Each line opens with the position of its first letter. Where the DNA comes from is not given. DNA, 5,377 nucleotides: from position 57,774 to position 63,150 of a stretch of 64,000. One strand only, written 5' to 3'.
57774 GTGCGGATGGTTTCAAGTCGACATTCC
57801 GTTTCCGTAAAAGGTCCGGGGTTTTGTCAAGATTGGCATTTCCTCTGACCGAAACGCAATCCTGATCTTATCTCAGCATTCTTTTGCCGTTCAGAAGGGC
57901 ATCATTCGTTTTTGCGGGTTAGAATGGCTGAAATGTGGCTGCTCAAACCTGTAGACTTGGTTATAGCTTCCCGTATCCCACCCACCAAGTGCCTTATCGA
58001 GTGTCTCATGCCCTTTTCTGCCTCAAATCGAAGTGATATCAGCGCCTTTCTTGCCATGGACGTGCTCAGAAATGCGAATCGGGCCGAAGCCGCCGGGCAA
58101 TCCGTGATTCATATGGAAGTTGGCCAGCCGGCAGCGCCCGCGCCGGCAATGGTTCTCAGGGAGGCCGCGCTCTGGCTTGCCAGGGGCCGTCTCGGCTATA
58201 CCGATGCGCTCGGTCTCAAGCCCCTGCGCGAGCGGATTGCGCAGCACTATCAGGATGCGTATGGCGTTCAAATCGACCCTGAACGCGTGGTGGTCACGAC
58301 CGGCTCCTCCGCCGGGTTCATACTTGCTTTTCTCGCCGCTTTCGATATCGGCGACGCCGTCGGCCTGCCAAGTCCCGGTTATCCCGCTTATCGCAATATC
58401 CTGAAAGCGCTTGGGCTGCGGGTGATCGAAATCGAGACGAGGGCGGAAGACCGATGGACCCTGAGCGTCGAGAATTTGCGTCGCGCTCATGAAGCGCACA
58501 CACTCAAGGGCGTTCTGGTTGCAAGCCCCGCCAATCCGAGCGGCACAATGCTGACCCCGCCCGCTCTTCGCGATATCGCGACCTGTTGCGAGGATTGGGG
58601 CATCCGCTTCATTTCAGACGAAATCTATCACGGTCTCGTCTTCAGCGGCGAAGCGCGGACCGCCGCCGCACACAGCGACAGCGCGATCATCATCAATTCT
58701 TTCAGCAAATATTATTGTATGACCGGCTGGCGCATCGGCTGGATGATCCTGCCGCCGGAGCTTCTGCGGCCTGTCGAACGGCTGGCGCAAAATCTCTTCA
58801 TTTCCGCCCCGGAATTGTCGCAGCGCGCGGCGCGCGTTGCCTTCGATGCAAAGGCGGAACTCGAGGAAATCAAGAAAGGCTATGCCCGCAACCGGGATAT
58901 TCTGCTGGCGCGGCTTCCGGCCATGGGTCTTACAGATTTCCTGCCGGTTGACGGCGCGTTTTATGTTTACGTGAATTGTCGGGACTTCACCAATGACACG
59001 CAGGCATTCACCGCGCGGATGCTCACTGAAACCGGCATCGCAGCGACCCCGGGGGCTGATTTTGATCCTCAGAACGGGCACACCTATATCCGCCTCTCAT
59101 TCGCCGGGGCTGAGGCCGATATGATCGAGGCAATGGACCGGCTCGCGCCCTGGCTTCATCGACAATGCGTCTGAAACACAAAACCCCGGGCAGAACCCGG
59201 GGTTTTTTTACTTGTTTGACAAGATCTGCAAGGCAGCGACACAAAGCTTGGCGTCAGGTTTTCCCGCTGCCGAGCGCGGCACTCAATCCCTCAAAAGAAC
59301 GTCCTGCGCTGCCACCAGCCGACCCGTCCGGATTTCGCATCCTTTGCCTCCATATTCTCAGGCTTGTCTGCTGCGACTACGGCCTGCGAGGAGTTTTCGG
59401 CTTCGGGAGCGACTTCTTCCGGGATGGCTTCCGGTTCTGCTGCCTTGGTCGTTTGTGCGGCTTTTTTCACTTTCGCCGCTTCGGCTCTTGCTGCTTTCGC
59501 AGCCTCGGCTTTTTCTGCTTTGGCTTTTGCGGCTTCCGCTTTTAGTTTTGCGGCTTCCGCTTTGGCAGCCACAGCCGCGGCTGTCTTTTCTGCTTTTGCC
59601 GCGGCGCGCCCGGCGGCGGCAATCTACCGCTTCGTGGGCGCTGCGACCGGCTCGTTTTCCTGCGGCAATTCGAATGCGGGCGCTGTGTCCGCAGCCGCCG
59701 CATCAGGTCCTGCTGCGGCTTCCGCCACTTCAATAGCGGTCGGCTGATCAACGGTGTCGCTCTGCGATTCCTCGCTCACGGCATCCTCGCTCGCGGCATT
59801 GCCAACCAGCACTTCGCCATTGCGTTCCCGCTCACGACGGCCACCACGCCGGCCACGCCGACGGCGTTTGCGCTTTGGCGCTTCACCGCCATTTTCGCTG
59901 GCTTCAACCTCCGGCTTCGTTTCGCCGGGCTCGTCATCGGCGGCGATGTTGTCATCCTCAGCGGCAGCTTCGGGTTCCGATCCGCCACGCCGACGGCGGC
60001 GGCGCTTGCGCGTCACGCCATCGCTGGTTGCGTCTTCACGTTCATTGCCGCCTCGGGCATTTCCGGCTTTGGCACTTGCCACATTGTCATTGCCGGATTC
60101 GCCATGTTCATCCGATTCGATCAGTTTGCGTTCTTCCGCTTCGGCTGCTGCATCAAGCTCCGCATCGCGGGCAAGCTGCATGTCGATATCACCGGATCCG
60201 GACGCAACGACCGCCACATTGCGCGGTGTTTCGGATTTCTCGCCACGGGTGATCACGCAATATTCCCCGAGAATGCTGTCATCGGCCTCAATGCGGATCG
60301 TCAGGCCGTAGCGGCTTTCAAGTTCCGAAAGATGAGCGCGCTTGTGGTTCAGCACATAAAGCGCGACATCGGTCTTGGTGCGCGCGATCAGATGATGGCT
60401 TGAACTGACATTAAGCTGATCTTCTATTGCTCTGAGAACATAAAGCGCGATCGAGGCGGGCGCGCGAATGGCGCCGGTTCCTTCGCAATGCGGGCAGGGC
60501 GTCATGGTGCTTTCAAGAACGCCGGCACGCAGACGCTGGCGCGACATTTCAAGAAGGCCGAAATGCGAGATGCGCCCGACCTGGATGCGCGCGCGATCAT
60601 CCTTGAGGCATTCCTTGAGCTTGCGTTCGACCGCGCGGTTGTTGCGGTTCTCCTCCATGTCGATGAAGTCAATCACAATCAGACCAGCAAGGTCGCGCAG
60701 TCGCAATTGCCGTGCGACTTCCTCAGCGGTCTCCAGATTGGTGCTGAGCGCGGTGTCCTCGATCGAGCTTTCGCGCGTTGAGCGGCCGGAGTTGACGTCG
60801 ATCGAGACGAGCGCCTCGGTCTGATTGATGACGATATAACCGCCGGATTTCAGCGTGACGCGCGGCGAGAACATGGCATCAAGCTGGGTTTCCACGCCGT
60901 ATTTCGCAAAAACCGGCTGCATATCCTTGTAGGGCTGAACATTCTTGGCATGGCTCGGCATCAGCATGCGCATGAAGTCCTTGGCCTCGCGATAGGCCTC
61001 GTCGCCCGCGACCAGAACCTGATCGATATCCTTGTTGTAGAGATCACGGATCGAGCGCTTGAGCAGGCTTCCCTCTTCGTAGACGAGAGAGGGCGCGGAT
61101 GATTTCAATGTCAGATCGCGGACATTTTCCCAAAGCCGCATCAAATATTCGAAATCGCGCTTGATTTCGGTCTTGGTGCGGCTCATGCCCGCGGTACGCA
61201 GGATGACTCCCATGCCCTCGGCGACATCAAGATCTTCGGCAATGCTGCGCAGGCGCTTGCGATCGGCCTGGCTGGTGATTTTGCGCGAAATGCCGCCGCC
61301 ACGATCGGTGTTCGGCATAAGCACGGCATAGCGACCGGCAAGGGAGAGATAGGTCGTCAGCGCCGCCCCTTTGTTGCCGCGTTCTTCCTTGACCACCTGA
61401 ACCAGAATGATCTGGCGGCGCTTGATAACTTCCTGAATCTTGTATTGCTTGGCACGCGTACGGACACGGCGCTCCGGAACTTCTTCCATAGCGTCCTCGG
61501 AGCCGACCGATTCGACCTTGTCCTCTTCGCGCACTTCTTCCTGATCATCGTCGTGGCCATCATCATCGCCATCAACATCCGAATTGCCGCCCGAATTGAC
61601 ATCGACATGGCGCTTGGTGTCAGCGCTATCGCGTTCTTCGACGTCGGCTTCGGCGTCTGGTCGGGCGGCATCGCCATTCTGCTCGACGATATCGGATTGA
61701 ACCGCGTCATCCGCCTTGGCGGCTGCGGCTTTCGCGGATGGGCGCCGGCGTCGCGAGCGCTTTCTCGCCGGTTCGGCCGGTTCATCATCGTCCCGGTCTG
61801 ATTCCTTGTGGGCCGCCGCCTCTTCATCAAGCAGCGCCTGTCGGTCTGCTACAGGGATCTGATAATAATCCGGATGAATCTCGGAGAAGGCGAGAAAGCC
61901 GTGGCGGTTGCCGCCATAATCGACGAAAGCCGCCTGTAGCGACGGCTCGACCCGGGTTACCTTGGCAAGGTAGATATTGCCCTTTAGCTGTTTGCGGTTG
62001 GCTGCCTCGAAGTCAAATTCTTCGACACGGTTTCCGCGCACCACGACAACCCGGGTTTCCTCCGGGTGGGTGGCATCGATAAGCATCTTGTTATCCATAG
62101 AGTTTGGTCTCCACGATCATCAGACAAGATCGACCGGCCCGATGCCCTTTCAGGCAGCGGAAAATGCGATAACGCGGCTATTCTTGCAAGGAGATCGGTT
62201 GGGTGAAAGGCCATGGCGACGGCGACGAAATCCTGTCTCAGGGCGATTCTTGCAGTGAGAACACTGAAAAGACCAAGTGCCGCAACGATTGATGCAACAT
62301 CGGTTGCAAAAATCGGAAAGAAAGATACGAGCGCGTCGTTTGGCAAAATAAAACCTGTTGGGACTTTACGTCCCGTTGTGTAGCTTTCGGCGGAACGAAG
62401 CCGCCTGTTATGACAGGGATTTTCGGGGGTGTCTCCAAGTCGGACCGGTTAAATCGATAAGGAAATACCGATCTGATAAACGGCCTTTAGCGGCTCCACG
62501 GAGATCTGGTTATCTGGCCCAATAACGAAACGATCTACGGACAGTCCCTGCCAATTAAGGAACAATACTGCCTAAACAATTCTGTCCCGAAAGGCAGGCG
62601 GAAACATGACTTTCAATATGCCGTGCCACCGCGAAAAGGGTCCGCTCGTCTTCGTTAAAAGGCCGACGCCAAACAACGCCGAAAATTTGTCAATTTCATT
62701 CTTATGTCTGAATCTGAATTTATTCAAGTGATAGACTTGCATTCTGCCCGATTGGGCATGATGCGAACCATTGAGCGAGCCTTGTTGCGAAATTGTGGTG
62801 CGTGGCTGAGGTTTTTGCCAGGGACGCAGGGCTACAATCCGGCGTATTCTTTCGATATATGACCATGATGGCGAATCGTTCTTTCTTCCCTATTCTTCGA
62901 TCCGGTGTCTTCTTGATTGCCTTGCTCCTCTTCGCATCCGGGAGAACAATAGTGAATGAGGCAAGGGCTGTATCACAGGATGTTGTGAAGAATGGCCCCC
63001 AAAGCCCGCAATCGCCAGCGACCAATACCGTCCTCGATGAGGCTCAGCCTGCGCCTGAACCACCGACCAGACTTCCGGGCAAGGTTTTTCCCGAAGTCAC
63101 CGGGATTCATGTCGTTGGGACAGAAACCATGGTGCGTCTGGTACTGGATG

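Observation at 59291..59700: An in-frame amber codon detaches the GWW-containing C-terminal tail of RNase E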

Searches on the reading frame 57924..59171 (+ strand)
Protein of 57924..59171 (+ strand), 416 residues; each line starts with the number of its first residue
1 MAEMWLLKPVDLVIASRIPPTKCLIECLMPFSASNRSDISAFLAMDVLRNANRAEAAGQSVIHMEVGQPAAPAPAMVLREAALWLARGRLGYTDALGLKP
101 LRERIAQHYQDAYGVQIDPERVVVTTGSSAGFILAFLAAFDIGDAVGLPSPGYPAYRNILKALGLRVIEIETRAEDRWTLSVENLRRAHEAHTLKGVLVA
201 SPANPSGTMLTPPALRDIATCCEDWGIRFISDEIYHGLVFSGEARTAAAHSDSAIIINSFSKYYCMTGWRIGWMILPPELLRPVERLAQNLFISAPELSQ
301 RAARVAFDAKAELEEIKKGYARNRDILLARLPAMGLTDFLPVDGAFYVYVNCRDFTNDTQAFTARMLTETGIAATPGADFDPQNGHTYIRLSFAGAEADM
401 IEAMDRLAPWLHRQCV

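Call 35: find_encoding_contigs(protein=window:57924-59171:+, flank=4000, max_places=10)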
Protein window:57924-59171:+ (416 aa): 2 contigs read that carry it; 2 places shown.
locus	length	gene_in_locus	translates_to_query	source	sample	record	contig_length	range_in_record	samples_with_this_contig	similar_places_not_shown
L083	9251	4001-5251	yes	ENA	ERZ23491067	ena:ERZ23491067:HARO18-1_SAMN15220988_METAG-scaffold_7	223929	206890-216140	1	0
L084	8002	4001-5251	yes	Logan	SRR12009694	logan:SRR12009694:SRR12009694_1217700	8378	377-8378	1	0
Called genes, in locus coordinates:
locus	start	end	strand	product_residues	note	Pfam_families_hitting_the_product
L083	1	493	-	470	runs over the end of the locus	PF00289:Biotin_carb_N, PF02222:ATP-grasp, PF02786:CPSase_L_D2, PF07478:Dala_Dala_lig_C, PF02785:Biotin_carb_C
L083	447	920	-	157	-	PF00364:Biotin_lipoyl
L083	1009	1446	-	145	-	PF01220:DHquinase_II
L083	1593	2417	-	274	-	PF18312:ScsC_N, PF13462:Thioredoxin_4, PF01323:DSBA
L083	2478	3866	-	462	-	PF01435:Peptidase_M48, PF14559:TPR_19 (faint), PF13428:TPR_14 (faint), PF13432:TPR_16, PF13414:TPR_11 (faint), PF13431:TPR_17 (faint), PF23914:TPR_CcmH_CycH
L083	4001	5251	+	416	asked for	PF00155:Aminotran_1_2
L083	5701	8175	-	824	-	PF10150:RNase_E_G, PF20833:RNase_E_G_Thio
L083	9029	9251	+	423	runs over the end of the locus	PF11741:AMIN, PF01520:Amidase_3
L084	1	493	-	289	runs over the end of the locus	?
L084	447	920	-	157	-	PF00364:Biotin_lipoyl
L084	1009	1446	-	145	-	PF01220:DHquinase_II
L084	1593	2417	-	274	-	PF18312:ScsC_N, PF13462:Thioredoxin_4, PF01323:DSBA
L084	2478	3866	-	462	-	PF01435:Peptidase_M48, PF14559:TPR_19 (faint), PF13428:TPR_14 (faint), PF13432:TPR_16, PF13414:TPR_11 (faint), PF13431:TPR_17 (faint), PF23914:TPR_CcmH_CycH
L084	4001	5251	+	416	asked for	PF00155:Aminotran_1_2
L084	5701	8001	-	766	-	?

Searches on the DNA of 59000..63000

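Call 39: search_rna_families(source=window, start=59000, end=63000, threshold=evalue, max_evalue=1)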
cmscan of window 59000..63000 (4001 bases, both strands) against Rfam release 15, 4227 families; matches with E-value up to 1: 3.
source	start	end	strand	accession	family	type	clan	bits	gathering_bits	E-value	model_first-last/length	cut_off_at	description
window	59121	59226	+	RF02621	BSnc120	Gene; sRNA;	-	20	114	0.56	1-88/88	no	Brucella sRNA 120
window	59154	59209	+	RF00512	Leu_leader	Cis-reg; leader;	-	19.8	50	0.95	1-148/148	no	Leucine operon leader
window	59179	59270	-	RF01394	isrK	Gene; sRNA;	-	19.2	50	0.55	1-77/77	no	isrK Hfq binding RNA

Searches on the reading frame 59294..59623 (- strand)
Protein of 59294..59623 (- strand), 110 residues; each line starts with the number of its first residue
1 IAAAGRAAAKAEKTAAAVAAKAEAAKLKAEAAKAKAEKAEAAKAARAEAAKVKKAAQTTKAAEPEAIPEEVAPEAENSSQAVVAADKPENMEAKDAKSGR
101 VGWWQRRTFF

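Call 30: search_protein_families(library=pfam, proteins=[window:59294-59623:-], max_evalue=0.001)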
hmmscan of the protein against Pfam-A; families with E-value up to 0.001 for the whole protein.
window:59294-59623:- (110 aa): 0 families

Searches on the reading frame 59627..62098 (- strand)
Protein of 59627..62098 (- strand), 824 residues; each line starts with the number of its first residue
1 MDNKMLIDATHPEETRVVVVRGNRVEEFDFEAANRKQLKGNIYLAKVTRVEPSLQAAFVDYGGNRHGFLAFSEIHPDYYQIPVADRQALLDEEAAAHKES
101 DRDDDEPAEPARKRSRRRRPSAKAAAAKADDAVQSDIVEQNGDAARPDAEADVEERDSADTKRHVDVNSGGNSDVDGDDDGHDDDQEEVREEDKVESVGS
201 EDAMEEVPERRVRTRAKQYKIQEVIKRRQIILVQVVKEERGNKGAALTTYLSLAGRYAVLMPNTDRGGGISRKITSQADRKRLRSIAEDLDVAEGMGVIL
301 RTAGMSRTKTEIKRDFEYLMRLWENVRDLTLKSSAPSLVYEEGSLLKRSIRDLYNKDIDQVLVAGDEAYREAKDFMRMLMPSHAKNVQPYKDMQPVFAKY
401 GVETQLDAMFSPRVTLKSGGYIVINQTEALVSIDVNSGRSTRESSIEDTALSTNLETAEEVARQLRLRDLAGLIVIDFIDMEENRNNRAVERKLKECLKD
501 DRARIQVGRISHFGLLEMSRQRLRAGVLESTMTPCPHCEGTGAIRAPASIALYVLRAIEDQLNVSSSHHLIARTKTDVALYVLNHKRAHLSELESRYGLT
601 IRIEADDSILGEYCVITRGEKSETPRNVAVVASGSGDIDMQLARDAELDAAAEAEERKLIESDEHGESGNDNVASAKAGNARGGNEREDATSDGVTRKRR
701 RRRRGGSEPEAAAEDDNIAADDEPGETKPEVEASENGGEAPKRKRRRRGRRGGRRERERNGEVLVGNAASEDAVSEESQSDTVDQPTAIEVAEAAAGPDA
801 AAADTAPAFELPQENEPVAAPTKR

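Call 5: find_related_loci(query=window:59627-62098:-, collection=genome_contigs, flank=3000)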
Query window:59627-62098:- (824 aa) in genome_contigs; peptide patterns used: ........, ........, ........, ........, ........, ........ (x = any residue, [..] = any of these).
600 stretches matched a pattern (row limit reached: there are more); 467 encode a relative of the query (tblastn E <= 1e-3); the best 80 are kept; 80 distinct loci.
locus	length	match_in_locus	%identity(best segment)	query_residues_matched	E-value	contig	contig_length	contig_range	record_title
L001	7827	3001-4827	70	1-632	0e+0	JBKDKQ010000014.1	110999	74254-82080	MAG: Labrys sp. (in: a-proteobacteria) isolate samp_2119_metabat2_259 samp_2119_174572, whole genome shotgun sequence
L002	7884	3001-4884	71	1-620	0e+0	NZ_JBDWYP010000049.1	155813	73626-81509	MAG: Roseibium sp. isolate CI.26.F.C1_514_71 CI_26_F_C1_514_71_000000000049, whole genome shotgun sequence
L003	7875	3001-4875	71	1-620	0e+0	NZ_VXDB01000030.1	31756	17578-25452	Roseibium sediminis strain KCTC 52373 NODE_30_length_31756_cov_139.961_ID_3716, whole genome shotgun sequence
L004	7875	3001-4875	68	1-623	0e+0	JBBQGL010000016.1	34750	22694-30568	MAG: Hyphomicrobiales bacterium isolate Co_metawrap_964 Cmw_964_k141_27577443_length_34750_cov_12.1502, whole genome sho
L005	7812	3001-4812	71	1-628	0e+0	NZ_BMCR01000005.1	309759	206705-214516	Stappia taiwanensis strain CCM 7757 sequence05, whole genome shotgun sequence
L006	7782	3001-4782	72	1-611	0e+0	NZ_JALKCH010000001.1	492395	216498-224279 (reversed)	Ancylobacter crimeensis strain 6x-1 NODE_1_length_492395_cov_82.401009, whole genome shotgun sequence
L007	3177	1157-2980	69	1-619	0e+0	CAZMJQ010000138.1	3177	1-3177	MAG TPA_asm: uncultured Propylenella sp. isolate binchicken_co31_394 genome assembly, contig: k141_4202464, whole genome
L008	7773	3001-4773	67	1-628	0e+0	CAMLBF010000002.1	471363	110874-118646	MAG: uncultured Bartonella sp. isolate SRR7287215_bin.3_metawrap_v1.3.0_MAG genome assembly, contig: ERZ10358178_3, whol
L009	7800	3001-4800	71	1-620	0e+0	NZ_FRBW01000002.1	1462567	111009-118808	Roseibium suaedae strain DSM 22153, whole genome shotgun sequence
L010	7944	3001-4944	67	1-619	0e+0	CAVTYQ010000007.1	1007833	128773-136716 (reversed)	MAG: uncultured Alphaproteobacteria bacterium isolate MFD05442.bin.1.135 genome assembly, contig: contig_4603, whole gen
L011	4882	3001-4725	71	1-620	0e+0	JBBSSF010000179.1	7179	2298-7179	MAG: Hyphomicrobiales bacterium isolate SVL1_sbin.57 SVL1_sbin.57_K_1188361_L_7179_cov_8.0000, whole genome shotgun sequ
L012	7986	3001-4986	66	1-623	0e+0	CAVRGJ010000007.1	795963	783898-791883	MAG: uncultured Alphaproteobacteria bacterium isolate MFD05442.bin.1.334 genome assembly, contig: contig_24632, whole ge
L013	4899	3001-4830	72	1-620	0e+0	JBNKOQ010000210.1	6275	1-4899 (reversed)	MAG: Roseibium sp. isolate G1G2.bin.3.strict NODE_210_length_6275_cov_3.431429, whole genome shotgun sequence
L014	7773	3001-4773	71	1-628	0e+0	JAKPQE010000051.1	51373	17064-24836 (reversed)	MAG: Pseudomonadota bacterium isolate JPNA_maxbin.170 k141_10295, whole genome shotgun sequence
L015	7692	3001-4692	70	1-623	0e+0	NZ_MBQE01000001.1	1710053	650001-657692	Stappia indica strain SBBC 49 NODE_1_length_1710053_cov_39.9292_ID_131, whole genome shotgun sequence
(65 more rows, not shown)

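Call 7: list_cluster_members(proteins=[window:59627-62098:-, window:59294-59572:-])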
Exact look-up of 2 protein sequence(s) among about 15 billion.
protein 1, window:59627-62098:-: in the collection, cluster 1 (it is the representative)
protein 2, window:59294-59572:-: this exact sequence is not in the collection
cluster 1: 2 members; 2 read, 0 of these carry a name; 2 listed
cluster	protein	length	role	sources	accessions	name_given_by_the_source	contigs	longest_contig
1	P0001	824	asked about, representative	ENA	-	-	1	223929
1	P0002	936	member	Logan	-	-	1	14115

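Call 9: find_encoding_contigs(protein=P0002, flank=6000, max_places=6)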
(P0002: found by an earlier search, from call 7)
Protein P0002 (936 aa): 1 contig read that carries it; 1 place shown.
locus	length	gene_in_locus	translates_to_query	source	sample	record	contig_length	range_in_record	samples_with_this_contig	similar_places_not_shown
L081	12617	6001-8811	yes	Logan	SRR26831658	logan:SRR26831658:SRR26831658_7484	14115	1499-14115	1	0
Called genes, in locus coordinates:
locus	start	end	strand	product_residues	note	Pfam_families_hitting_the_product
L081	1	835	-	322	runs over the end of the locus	PF03462:PCRF, PF00472:RF-1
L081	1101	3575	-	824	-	PF00912:Transgly, PF17092:PCB_OB, PF00905:Transpeptidase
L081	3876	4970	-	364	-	PF11741:AMIN (weak), PF01520:Amidase_3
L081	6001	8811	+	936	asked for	PF10150:RNase_E_G, PF20833:RNase_E_G_Thio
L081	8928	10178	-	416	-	PF00155:Aminotran_1_2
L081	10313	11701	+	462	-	PF01435:Peptidase_M48, PF14559:TPR_19 (faint), PF13428:TPR_14 (faint), PF13432:TPR_16, PF13431:TPR_17 (faint), PF23914:TPR_CcmH_CycH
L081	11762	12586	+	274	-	PF18312:ScsC_N, PF13462:Thioredoxin_4, PF01323:DSBA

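Call 10: find_encoding_contigs(protein=window:59627-62098:-, flank=6000, max_places=6)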
Protein window:59627-62098:- (824 aa): 1 contig read that carries it; 1 place shown.
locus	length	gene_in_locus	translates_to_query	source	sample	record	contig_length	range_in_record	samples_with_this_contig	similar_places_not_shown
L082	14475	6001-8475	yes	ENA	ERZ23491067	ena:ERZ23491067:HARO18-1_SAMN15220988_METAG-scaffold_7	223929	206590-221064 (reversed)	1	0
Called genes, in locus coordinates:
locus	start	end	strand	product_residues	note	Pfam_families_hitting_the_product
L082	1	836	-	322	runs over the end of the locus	PF03462:PCRF, PF00472:RF-1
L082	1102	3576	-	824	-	PF00912:Transgly, PF17092:PCB_OB, PF00905:Transpeptidase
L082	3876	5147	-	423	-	PF11741:AMIN, PF01520:Amidase_3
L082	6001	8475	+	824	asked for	PF10150:RNase_E_G, PF20833:RNase_E_G_Thio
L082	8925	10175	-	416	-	PF00155:Aminotran_1_2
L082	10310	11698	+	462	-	PF01435:Peptidase_M48, PF14559:TPR_19 (faint), PF13428:TPR_14 (faint), PF13432:TPR_16, PF13414:TPR_11 (faint), PF13431:TPR_17 (faint), PF23914:TPR_CcmH_CycH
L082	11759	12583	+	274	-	PF18312:ScsC_N, PF13462:Thioredoxin_4, PF01323:DSBA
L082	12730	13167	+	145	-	PF01220:DHquinase_II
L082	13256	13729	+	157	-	PF00364:Biotin_lipoyl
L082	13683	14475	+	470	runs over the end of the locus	PF00289:Biotin_carb_N, PF02222:ATP-grasp, PF02786:CPSase_L_D2, PF07478:Dala_Dala_lig_C, PF02785:Biotin_carb_C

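Call 19: find_homologous_proteins(query=P0002, max_evalue=1e-100)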
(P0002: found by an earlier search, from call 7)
Query P0002 (936 aa): 8000 proteins with E <= 1e-100 among 8000 candidates; the best 120 are listed.
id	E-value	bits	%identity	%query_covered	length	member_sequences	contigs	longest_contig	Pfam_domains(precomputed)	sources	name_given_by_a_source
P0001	0.0e+0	1748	99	88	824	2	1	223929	PF10150.15,PF20833.3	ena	-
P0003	0.0e+0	1187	-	-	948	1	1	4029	PF10150.15,PF20833.3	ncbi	ncbi:MAG: Rne/Rng family ribonuclease, partial [Microvirga sp.]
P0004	0.0e+0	1167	78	72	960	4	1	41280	PF10150.15,PF20833.3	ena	-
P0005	0.0e+0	1160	75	74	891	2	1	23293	PF10150.15,PF20833.3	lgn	-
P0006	0.0e+0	1155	76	74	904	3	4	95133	PF10150.15,PF20833.3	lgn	-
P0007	0.0e+0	1140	83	48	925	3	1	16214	PF10150.15,PF20833.3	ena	-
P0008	0.0e+0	1130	84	48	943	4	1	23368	PF10150.15,PF20833.3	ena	-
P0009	0.0e+0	1119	74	69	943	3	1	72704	PF10150.15,PF20833.3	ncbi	ncbi:MAG: ribonuclease E/G [Hyphomicrobiales bacterium]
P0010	0.0e+0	1119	83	48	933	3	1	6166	PF10150.15,PF20833.3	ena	-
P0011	0.0e+0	1117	83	48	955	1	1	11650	PF10150.15,PF20833.3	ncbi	ncbi:MAG: Rne/Rng family ribonuclease [Hyphomicrobiales bacterium]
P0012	0.0e+0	1115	75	71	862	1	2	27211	PF10150.15,PF20833.3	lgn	-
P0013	0.0e+0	1113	76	69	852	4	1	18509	PF10150.15,PF20833.3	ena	-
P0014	0.0e+0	1111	-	-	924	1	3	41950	PF10150.15,PF20833.3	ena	-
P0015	0.0e+0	1103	-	-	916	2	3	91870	PF10150.15,PF20833.3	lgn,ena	-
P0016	0.0e+0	1099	61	100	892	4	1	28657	PF10150.15,PF20833.3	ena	-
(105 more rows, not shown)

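Call 30: search_protein_families(library=pfam, proteins=[window:59627-62098:-], max_evalue=0.001)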
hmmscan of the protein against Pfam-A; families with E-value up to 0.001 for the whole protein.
window:59627-62098:- (824 aa): 3 families
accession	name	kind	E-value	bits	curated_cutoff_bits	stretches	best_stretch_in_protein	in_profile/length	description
PF10150.14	RNase_E_G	-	4.6e-102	341.5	25.5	1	252-522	1-269/270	Ribonuclease E/G family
PF20833.2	RNase_E_G_Thio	-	7.6e-26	90.5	26.8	1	534-618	1-85/86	RNase E/G, Thioredoxin-like domain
PF00575.29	S1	-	3.8e-05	24.4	22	0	39-81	4-44/74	S1 RNA binding domain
